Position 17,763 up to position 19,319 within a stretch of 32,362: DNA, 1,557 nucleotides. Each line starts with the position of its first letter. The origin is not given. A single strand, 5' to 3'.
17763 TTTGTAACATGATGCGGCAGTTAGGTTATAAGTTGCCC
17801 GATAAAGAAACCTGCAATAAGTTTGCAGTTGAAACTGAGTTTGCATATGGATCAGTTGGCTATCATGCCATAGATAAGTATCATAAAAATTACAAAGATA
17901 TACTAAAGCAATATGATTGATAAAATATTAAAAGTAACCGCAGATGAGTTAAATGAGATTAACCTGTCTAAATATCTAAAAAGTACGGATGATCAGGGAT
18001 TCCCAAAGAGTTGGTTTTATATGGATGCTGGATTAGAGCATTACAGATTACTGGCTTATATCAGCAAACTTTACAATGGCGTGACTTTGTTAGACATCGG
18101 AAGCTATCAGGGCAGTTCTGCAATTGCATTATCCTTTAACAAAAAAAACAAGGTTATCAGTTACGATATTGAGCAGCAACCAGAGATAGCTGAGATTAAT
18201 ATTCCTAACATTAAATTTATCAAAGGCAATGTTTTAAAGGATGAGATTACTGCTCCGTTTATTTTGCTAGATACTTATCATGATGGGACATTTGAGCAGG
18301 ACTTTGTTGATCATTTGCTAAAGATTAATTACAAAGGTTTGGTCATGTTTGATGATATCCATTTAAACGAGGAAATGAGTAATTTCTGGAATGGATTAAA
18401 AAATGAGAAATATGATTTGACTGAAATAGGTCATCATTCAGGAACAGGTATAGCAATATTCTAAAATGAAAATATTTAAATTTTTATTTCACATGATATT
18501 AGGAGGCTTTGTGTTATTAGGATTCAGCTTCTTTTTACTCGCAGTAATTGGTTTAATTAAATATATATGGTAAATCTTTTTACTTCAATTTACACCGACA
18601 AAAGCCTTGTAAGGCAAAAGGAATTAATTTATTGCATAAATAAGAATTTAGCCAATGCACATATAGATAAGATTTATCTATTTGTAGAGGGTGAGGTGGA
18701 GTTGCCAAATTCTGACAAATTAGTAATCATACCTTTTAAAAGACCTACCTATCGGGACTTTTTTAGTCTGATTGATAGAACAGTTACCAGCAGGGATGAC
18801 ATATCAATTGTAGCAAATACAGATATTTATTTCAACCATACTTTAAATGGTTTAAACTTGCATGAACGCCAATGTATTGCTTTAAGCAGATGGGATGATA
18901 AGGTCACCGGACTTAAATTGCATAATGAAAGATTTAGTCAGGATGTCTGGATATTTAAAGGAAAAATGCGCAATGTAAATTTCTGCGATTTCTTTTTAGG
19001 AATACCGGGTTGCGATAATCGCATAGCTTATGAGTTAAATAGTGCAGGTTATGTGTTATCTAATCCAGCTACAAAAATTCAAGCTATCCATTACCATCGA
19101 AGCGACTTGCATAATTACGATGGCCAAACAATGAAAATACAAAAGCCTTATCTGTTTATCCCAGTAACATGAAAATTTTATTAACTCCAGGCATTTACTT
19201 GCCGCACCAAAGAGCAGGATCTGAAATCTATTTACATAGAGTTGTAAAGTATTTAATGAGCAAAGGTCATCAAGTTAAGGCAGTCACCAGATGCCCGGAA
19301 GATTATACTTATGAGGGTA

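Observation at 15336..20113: Glycosyltransferase/methyltransferase cassette between the major capsid gene and the head-tail adaptor gene: candidate phage-encoded virion glycosylation system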

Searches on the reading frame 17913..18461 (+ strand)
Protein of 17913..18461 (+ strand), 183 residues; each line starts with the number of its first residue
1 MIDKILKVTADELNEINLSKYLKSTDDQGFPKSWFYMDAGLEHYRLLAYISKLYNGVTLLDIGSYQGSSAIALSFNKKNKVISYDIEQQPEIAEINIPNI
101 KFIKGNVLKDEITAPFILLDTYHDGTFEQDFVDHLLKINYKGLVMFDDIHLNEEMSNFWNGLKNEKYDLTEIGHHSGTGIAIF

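Call 4: search_protein_families(library=pfam, proteins=[window:17913-18461:+], max_evalue=1)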
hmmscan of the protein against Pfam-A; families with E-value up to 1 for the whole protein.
window:17913-18461:+ (183 aa): 5 families
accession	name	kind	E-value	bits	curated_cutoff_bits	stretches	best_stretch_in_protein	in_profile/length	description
PF01728.25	FtsJ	-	0.0007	20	24.1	1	52-114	20-82/181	FtsJ-like methyltransferase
PF01596.23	Methyltransf_3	-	0.0055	16.5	22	1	19-99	8-88/204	O-methyltransferase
PF03345.20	OST48_N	-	0.091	12.5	36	1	143-171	3-31/246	OST48, N-terminal domain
PF01135.25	PCMT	-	0.11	12.7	20.3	1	44-101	63-119/210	Protein-L-isoaspartate(D-aspartate) O-methyltransferase (PCMT)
PF13578.12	Methyltransf_24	-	0.24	12.8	26.3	1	61-149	2-105/105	Methyltransferase domain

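Call 5: search_protein_families(library=phrogs, proteins=[window:17913-18461:+], max_evalue=0.01)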
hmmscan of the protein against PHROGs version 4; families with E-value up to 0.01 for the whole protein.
window:17913-18461:+ (183 aa): 0 families

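Call 8: search_protein_families(library=ncbifam, proteins=[window:17913-18461:+], max_evalue=0.1)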
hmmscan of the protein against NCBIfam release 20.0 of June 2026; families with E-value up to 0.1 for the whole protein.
window:17913-18461:+ (183 aa): 0 families

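Call 74: search_solved_structures(query=A4, max_evalue=10)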
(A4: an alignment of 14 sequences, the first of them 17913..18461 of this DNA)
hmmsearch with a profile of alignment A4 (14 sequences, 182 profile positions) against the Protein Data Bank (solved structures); distinct sequences matched with E-value up to 10: 4.
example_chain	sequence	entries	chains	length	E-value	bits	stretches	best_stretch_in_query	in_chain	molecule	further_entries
6g7d_A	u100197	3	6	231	0.13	15.5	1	93-130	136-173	Methyltransferase domain protein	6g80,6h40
8rdl_A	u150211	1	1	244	0.33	14.1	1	51-103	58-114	ToxA protein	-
3tr6_A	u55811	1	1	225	0.48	13.6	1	19-67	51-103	O-methyltransferase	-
1sui_A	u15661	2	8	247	0.54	13.4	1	24-129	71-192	Caffeoyl-CoA O-methyltransferase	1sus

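Call 103: search_dna_similar(query=window:17913-18461:+, collection=phages, mode=protein, max_rows=20, max_evalue=0.1)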
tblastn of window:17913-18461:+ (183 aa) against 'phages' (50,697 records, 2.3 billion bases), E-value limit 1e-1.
Records with a match: 5; places in all: 5; records where one place covers at least 80% of the query: 5.
Best place of each record, by identity: <60% 5.
By first word of the organism name: Synechococcus 4; Cyanophage 1.
By host as written in the record: Synechococcus sp. WH8109 3; Synechococcus sp. WH8102 1; Synechococcus sp. WH7803 1.
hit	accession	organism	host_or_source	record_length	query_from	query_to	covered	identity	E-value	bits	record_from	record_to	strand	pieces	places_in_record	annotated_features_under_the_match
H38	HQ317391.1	Cyanophage S-SSM6a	Synechococcus sp. WH8109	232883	4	183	98%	35.5%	1e-21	97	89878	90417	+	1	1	hypothetical protein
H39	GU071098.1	Synechococcus phage S-SSM7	Synechococcus sp. WH8109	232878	31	183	84%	38.0%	1e-21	97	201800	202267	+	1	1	hypothetical protein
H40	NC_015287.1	Synechococcus phage S-SSM7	Synechococcus sp. WH8109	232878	31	183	84%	38.0%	1e-21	97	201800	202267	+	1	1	hypothetical protein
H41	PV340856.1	Synechococcus phage Sf-FS3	Synechococcus sp. WH8102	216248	31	183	84%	37.1%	1e-22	99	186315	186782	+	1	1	methyltransferase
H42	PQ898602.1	Synechococcus phage S-SCSM2R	Synechococcus sp. WH7803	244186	36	183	81%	37.0%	2e-21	96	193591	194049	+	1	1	hypothetical protein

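Call 106: get_annotated_region(hit=H40, flank=8000)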
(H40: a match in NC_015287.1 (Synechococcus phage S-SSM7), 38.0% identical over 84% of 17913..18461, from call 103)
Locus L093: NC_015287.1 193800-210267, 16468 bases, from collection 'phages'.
description: Synechococcus phage S-SSM7, complete genome.
organism: Synechococcus phage S-SSM7 (NCBI taxid 445686)
taxonomy: Viruses; Duplodnaviria; Heunggongvirae; Uroviricota; Caudoviricetes; Kyanoviridae; Lipsvirus; Lipsvirus ssm7
host: Synechococcus sp. WH8109; source: Sargasso Sea; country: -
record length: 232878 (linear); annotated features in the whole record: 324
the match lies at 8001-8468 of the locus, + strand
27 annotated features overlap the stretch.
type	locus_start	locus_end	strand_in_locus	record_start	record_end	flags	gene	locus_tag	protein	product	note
CDS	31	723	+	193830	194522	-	-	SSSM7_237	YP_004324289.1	hypothetical protein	T4-LIKE GC: 1372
CDS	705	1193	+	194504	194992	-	hn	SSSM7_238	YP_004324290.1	hemagglutinin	T4-LIKE GC: 395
CDS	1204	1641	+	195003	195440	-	-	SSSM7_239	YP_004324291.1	NAD synthetase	T4-LIKE GC: 213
CDS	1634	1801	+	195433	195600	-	-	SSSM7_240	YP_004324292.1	hypothetical protein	T4-LIKE GC: 1373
CDS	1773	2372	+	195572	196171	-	-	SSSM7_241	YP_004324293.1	hypothetical protein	T4-LIKE GC: 1374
CDS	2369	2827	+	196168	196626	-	-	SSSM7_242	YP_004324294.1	hypothetical protein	T4-LIKE GC: 1375; similar to Os02g0828500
CDS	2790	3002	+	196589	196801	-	-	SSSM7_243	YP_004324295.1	hypothetical protein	T4-LIKE GC: 62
CDS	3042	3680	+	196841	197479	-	-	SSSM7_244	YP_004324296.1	peroxyredoxin antioxidant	T4-LIKE GC: 1143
CDS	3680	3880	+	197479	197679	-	-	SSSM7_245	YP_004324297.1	Phd-like antitoxin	T4-LIKE GC: 1376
CDS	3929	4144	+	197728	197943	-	-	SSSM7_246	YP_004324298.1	hypothetical protein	T4-LIKE GC: 249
CDS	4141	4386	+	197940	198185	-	-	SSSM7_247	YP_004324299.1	hypothetical protein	T4-LIKE GC: 250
CDS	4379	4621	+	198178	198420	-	-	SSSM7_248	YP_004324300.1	hypothetical protein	T4-LIKE GC: 1377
CDS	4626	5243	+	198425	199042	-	-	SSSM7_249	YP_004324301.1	2OG-Fe(II) oxygenase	T4-LIKE GC: 240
CDS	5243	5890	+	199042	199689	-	-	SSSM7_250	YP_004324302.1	2OG-Fe(II) oxygenase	T4-LIKE GC: 101; contains PF05721 domain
CDS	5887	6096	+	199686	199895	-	-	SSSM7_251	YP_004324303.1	hypothetical protein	T4-LIKE GC: 1378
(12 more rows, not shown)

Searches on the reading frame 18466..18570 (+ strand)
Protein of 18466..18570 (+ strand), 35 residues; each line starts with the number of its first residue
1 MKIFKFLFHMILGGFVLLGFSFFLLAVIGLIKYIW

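Call 4: search_protein_families(library=pfam, proteins=[window:18466-18570:+], max_evalue=1)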
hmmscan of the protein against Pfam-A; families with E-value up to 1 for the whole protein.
window:18466-18570:+ (35 aa): 0 families

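Call 5: search_protein_families(library=phrogs, proteins=[window:18466-18570:+], max_evalue=0.01)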
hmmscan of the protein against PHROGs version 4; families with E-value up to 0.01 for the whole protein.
window:18466-18570:+ (35 aa): 0 families

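Call 8: search_protein_families(library=ncbifam, proteins=[window:18466-18570:+], max_evalue=0.1)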
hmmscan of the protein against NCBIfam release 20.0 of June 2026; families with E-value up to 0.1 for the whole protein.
window:18466-18570:+ (35 aa): 1 family
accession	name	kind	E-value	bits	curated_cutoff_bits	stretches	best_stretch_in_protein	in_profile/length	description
NF041589.1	PepG1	equivalog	0.093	12.4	70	1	16-31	22-37/47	type I toxin-antitoxin system toxin PepG1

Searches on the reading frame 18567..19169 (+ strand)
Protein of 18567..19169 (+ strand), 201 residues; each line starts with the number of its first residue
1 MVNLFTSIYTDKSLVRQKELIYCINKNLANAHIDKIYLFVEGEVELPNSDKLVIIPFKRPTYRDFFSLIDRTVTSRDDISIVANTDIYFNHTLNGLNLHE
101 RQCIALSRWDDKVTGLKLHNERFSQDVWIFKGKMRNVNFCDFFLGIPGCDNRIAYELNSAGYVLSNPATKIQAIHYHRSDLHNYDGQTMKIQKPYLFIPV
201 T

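Call 4: search_protein_families(library=pfam, proteins=[window:18567-19169:+], max_evalue=1)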
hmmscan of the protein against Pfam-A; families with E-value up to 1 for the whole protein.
window:18567-19169:+ (201 aa): 1 family
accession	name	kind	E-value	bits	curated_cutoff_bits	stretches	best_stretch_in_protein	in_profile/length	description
PF05503.17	Pox_G7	-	0.15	11.4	27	1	16-55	34-73/367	Poxvirus G7-like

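Call 5: search_protein_families(library=phrogs, proteins=[window:18567-19169:+], max_evalue=0.01)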
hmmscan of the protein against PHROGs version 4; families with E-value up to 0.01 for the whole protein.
window:18567-19169:+ (201 aa): 0 families

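Call 8: search_protein_families(library=ncbifam, proteins=[window:18567-19169:+], max_evalue=0.1)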
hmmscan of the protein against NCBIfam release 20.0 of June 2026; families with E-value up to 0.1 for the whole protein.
window:18567-19169:+ (201 aa): 0 families

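Call 19: find_homologous_proteins(query=window:18567-19169:+)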
Query window:18567-19169:+ (201 aa): 292 proteins with E <= 0.001 among 320 candidates; the best 120 are listed.
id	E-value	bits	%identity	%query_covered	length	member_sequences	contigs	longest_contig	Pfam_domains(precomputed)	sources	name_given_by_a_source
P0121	3.8e-122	423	90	100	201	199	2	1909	-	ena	-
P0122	7.2e-122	423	90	100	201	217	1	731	-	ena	-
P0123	2.4e-119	414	88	100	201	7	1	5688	-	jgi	-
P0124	4.1e-117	407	86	100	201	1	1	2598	-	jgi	jgi:hypothetical protein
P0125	1.4e-116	405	86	100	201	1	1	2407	-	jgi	jgi:hypothetical protein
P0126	1.7e-116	405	86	100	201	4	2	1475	-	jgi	-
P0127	1.8e-116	405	86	100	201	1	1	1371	-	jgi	jgi:hypothetical protein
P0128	1.2e-115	402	87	100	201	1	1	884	-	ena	-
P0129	4.1e-115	400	85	100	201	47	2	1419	-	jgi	-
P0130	6.7e-115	400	85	100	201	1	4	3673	-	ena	-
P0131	7.5e-115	400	85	100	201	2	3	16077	-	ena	-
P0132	8.9e-115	399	84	100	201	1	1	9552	-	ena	-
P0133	1.7e-114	398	84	100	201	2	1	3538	-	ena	-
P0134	1.9e-114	398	84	100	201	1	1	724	-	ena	-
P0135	4.6e-114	397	85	100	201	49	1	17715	-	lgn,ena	-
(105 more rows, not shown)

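Call 34: predict_structure(alignment_id=A2)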
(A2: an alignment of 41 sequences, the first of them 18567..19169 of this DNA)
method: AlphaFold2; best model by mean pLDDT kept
length: 201 residues; sequences in the alignment: 41
mean_pLDDT: 93.7   pTM: 0.90
mean pLDDT of the five models: 93.7, 93.4, 93.3, 93.1, 92.9
residues with pLDDT >= 90: 173; 70-90: 26; 50-70: 2; < 50: 0
segments of 3 or more residues with pLDDT < 50: none
pLDDT, mean of each block of 10 residues (from residue 1): 97 94 98 98 95 96 97 95 97 94 95 90 87 93 91 97 96 92 79 94 90
secondary structure, 60 per line:
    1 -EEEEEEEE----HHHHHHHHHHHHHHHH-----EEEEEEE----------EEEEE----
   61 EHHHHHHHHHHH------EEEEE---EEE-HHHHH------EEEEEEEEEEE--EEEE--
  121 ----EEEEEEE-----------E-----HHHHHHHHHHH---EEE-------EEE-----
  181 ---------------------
elements in order: E2-9 H14-29 E35-41 E52-56 H62-72 E79-83 E87-89 H91-95 E102-112 E115-118 E125-131 H149-159 E163-165 E173-175

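Call 37: fold_search(model_id=the predicted structure, library=pdb)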
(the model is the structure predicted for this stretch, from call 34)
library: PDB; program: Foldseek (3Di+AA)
matches with E <= 10: 732; with E <= 0.001: 28
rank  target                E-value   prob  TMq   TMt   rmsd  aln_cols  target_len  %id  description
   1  9o4g_A                1.7e-06  1.00  0.55  0.18   6.7       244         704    9  Cryo-EM structure of the CHSY3-CHPF1 chondroitin synthase heterodimer (released 2026-03-04)
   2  6fwt                  7.3e-06  1.00  0.49  0.38   6.6       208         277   14  Crystal structure of human wild type beta-1,4-galactosyltransferase-1 (B4GalT1) in apo-open monomeric form (released 2018-10-10)
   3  2d0j_A                1.1e-04  1.00  0.52  0.45  11.8       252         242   11  Crystal Structure of Human GlcAT-S Apo Form (released 2006-07-18)
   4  9q8z_B                1.2e-04  1.00  0.54  0.21   5.2       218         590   11  Human chondroitin sulfate polymerase complex CHSY3-CHPF (released 2025-12-03)
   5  6egs_B                2.1e-04  1.00  0.61  0.29   4.5       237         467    8  Crystal structure of the GalNAc-T2 F104S mutant in complex with UDP-GalNAc (released 2018-04-11)
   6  9omk_B                2.5e-04  1.00  0.53  0.44   5.4       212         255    9  WrtF fucosyltransferase - trisaccharide acceptor (released 2025-10-29)
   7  2z87_B                2.5e-04  1.00  0.58  0.23   5.0       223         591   14  Crystal structure of chondroitin polymerase from Escherichia coli strain K4 (K4CP) complexed with UDP-GalNAc and UDP (released 2008-09-16)
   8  1v82_A                2.7e-04  1.00  0.52  0.44  12.1       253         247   13  Crystal structure of human GlcAT-P apo form (released 2004-05-25)
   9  5ndf_E                3.0e-04  1.00  0.55  0.26   5.4       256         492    8  Small-molecule inhibition of ppGalNAc-Ts selectively reduces mucin-type O-glycosylation (released 2017-11-01)
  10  1tvy_A                3.0e-04  1.00  0.51  0.40   6.3       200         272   16  beta-1,4-galactosyltransferase mutant Met344His (M344H-Gal-T1) complex with UDP-galactose and manganese (released 2004-12-14)
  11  1v83_A                3.0e-04  1.00  0.53  0.45  11.3       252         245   12  Crystal structure of human GlcAT-P in complex with Udp and Mn2+ (released 2004-05-25)
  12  1v82_B                3.0e-04  1.00  0.52  0.45  11.2       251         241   13  Crystal structure of human GlcAT-P apo form (released 2004-05-25)
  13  2d7i_A                3.4e-04  1.00  0.55  0.24   8.4       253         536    9  Crystal structure of pp-GalNAc-T10 with UDP, GalNAc and Mn2+ (released 2006-11-07)
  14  4d0z_C                3.9e-04  1.00  0.59  0.28   4.6       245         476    7  GalNAc-T2 crystal soaked with UDP-5SGalNAc, mEA2 and manganese (Higher resolution dataset) (released 2014-05-28)
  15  1fgx_B                3.9e-04  1.00  0.52  0.41   6.2       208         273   15  CRYSTAL STRUCTURE OF THE BOVINE BETA 1,4 GALACTOSYLTRANSFERASE (B4GALT1) CATALYTIC DOMAIN COMPLEXED WITH UMP (released 2000-08-16)
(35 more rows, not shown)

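Call 68: search_dna_similar(query=window:18567-19169:+, collection=phages, mode=protein, max_rows=20, max_evalue=0.01)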
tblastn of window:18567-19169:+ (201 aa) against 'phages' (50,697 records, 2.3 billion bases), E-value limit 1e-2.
Records with a match: 5; places in all: 5; records where one place covers at least 80% of the query: 5.
Best place of each record, by identity: <60% 5.
By first word of the organism name: uncultured 3; Synechococcus 2.
By host as written in the record: - 3; Synechococcus sp. WH7803 2.
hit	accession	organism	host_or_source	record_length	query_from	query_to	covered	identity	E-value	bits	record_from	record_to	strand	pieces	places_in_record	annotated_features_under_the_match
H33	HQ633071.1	Synechococcus phage S-SKS1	Synechococcus sp. WH7803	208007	2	198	98%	36.4%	5e-36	138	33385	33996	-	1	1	hypothetical protein | nucleotide-sugar epimerase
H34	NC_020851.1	Synechococcus phage S-SKS1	Synechococcus sp. WH7803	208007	2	198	98%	36.4%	5e-36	138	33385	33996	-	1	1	hypothetical protein | nucleotide-sugar epimerase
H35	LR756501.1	uncultured phage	metagenomic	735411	2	201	100%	34.3%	1e-31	125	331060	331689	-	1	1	record has no annotation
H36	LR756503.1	uncultured phage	metagenomic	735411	2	201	100%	34.3%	1e-31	125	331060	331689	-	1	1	record has no annotation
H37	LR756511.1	uncultured phage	metagenomic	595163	4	184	90%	25.5%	5e-7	55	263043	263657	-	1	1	record has no annotation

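Call 69: get_annotated_region(hit=H34, flank=9000)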
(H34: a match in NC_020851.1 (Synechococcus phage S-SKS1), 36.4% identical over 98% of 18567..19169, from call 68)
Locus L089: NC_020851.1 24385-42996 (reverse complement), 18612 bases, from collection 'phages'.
description: Synechococcus phage S-SKS1 genomic sequence.
organism: Synechococcus phage S-SKS1 (NCBI taxid 754042)
taxonomy: Viruses; Duplodnaviria; Heunggongvirae; Uroviricota; Caudoviricetes; Llyrvirus; Llyrvirus SSKS1
host: Synechococcus sp. WH7803; source: North Atlantic; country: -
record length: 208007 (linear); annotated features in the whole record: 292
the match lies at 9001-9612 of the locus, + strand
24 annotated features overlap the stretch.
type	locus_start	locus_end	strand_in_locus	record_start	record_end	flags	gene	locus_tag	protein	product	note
CDS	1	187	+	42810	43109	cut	-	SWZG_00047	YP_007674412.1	hypothetical protein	-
CDS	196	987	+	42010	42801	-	-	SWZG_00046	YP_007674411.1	hypothetical protein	-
CDS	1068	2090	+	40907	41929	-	-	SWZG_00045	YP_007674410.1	hypothetical protein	-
CDS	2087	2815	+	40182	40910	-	-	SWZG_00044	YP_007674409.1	hypothetical protein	-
CDS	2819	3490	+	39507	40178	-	-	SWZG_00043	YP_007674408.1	hypothetical protein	-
CDS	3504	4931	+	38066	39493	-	-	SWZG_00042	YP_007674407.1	3,4-dihydroxy-2-butanone 4-phosphate synthase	-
CDS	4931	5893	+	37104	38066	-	-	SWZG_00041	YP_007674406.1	hypothetical protein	-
CDS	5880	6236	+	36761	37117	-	-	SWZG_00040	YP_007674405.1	phosphoheptose isomerase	-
CDS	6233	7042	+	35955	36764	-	-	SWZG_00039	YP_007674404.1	transaldolase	-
CDS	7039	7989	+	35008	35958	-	-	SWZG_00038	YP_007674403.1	hypothetical protein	-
CDS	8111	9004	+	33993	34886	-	-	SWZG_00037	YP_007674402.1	nucleotide-sugar epimerase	-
CDS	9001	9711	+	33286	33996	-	-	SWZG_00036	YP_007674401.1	hypothetical protein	-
CDS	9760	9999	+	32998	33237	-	-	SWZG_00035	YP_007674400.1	high light inducible protein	-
CDS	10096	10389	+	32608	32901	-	-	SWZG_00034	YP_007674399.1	ferredoxin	-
CDS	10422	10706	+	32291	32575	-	-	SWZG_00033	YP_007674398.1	hypothetical protein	similar to gp179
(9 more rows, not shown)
